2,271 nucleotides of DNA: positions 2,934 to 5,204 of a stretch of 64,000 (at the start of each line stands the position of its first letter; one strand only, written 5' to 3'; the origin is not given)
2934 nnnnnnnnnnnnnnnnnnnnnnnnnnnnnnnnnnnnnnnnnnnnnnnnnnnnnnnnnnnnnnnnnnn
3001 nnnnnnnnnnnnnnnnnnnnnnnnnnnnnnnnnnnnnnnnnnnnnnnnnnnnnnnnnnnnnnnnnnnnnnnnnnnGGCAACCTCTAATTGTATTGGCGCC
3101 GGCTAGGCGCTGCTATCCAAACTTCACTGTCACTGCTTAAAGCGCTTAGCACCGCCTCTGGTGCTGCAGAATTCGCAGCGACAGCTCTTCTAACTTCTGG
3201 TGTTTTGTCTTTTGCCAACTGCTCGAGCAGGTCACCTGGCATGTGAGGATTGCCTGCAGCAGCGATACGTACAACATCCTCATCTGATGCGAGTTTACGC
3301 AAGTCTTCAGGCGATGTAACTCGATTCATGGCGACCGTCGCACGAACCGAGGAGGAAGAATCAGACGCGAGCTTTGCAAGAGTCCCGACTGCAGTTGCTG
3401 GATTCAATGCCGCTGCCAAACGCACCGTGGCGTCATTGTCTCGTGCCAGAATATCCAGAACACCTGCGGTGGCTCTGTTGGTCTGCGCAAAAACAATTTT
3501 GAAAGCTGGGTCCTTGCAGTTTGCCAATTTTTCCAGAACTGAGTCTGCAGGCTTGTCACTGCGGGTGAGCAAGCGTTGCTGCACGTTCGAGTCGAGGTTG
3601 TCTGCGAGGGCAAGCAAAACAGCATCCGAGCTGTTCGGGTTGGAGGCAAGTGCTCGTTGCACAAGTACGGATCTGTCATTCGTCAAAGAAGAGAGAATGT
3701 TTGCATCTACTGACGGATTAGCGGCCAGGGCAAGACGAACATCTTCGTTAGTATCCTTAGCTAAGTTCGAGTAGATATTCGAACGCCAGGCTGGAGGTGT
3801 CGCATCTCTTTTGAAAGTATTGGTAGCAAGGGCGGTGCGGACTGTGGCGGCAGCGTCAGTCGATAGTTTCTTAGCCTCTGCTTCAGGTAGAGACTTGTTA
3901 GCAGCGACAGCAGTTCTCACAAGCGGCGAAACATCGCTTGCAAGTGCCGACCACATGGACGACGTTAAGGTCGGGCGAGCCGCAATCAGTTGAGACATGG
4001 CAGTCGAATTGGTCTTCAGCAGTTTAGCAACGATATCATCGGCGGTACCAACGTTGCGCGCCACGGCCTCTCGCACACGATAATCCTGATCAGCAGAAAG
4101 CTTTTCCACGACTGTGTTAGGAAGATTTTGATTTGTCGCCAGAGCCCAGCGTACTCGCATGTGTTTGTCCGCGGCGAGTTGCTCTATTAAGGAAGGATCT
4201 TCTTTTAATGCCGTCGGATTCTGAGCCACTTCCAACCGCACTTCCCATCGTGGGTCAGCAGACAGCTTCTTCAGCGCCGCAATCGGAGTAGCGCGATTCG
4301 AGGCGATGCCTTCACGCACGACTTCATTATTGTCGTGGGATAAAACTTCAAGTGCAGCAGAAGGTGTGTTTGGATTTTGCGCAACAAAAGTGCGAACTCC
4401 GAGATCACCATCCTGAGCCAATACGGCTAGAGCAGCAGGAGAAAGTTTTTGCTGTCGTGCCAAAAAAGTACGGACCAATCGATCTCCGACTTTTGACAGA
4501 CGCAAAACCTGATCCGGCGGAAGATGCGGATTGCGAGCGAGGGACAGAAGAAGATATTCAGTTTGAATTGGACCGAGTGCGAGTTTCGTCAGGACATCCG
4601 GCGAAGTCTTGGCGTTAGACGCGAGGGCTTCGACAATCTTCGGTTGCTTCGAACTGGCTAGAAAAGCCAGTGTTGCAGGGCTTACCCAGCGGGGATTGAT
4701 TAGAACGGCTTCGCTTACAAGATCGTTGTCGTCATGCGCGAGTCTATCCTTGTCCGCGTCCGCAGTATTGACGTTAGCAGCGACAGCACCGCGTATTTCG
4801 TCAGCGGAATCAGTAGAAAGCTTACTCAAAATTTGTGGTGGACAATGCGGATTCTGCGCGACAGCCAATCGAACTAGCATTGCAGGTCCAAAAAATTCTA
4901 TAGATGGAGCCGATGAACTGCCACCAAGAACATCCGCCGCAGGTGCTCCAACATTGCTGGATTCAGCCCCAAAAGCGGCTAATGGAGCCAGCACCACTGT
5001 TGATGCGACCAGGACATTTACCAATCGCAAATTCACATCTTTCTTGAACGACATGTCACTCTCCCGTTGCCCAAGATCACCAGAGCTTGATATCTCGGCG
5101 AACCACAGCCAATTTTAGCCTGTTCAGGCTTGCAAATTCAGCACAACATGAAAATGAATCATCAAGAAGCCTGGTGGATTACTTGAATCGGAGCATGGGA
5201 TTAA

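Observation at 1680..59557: Window-wide pattern: tandem-repeat arrays seeded from the stop-codon-spanning 3' ends of genes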

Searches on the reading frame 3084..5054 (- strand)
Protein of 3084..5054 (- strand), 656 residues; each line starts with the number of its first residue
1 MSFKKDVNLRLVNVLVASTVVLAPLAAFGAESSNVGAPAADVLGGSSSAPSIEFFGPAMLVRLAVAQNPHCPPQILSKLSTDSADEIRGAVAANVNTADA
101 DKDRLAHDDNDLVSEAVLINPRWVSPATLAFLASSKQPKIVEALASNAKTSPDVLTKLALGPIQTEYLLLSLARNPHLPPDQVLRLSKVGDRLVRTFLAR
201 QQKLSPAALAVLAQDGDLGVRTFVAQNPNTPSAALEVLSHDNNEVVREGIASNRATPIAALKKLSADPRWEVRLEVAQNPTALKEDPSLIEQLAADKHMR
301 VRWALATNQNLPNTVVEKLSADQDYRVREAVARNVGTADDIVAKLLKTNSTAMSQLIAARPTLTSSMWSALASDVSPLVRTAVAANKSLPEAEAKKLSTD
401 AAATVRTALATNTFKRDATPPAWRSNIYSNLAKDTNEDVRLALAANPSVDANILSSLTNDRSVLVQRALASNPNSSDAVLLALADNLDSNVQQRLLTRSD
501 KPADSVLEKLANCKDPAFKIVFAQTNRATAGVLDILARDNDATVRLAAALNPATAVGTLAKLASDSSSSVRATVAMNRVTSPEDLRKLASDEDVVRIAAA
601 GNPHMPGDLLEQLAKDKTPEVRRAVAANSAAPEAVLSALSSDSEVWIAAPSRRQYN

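Call 9: search_protein_families(library=pfam, proteins=[window:3084-5054:-])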
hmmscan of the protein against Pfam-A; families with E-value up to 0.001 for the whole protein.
window:3084-5054:- (656 aa): 3 families
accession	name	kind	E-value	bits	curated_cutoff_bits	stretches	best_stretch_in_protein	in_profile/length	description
PF01816.23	LRV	-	1.4e-52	172.9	21.6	3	219-241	2-24/26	Leucine rich repeat variant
PF25591.1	LRV_2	-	5.4e-18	65.2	27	1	572-628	4-60/61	Leucine Rich Repeat Variant domain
PF02985.28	HEAT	-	1.2e-11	44.1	23.5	0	316-336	5-25/31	HEAT repeat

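Call 10: find_encoding_contigs(protein=window:3084-5054:-, flank=10000, max_places=10)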
Protein window:3084-5054:- (656 aa): 3 contigs read that carry it; 2 places shown.
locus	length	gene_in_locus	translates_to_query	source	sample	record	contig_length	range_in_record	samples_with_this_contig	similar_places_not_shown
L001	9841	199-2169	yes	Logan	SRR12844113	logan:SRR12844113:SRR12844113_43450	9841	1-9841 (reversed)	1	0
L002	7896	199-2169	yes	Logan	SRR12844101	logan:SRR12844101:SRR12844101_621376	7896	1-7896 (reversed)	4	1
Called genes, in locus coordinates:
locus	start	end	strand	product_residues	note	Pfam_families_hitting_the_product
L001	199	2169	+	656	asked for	-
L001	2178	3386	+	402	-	PF00108:Thiolase_N, PF00109:ketoacyl-synt (weak), PF02803:Thiolase_C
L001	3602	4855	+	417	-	PF00149:Metallophos (weak)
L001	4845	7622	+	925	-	PF13476:AAA_23 (weak), PF13514:AAA_27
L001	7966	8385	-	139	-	PF01553:Acyltransferase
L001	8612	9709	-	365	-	PF13432:TPR_16 (faint), PF13424:TPR_12 (faint), PF00515:TPR_1 (weak), PF13414:TPR_11, PF12895:ANAPC3 (weak), PF14559:TPR_19 (weak), PF08450:SGL (weak), PF24684:Vgb_lyase, +7 more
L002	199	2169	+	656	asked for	-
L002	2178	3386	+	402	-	PF00108:Thiolase_N, PF00109:ketoacyl-synt (weak), PF02803:Thiolase_C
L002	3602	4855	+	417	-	PF00149:Metallophos (weak)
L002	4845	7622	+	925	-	PF13476:AAA_23 (weak), PF13514:AAA_27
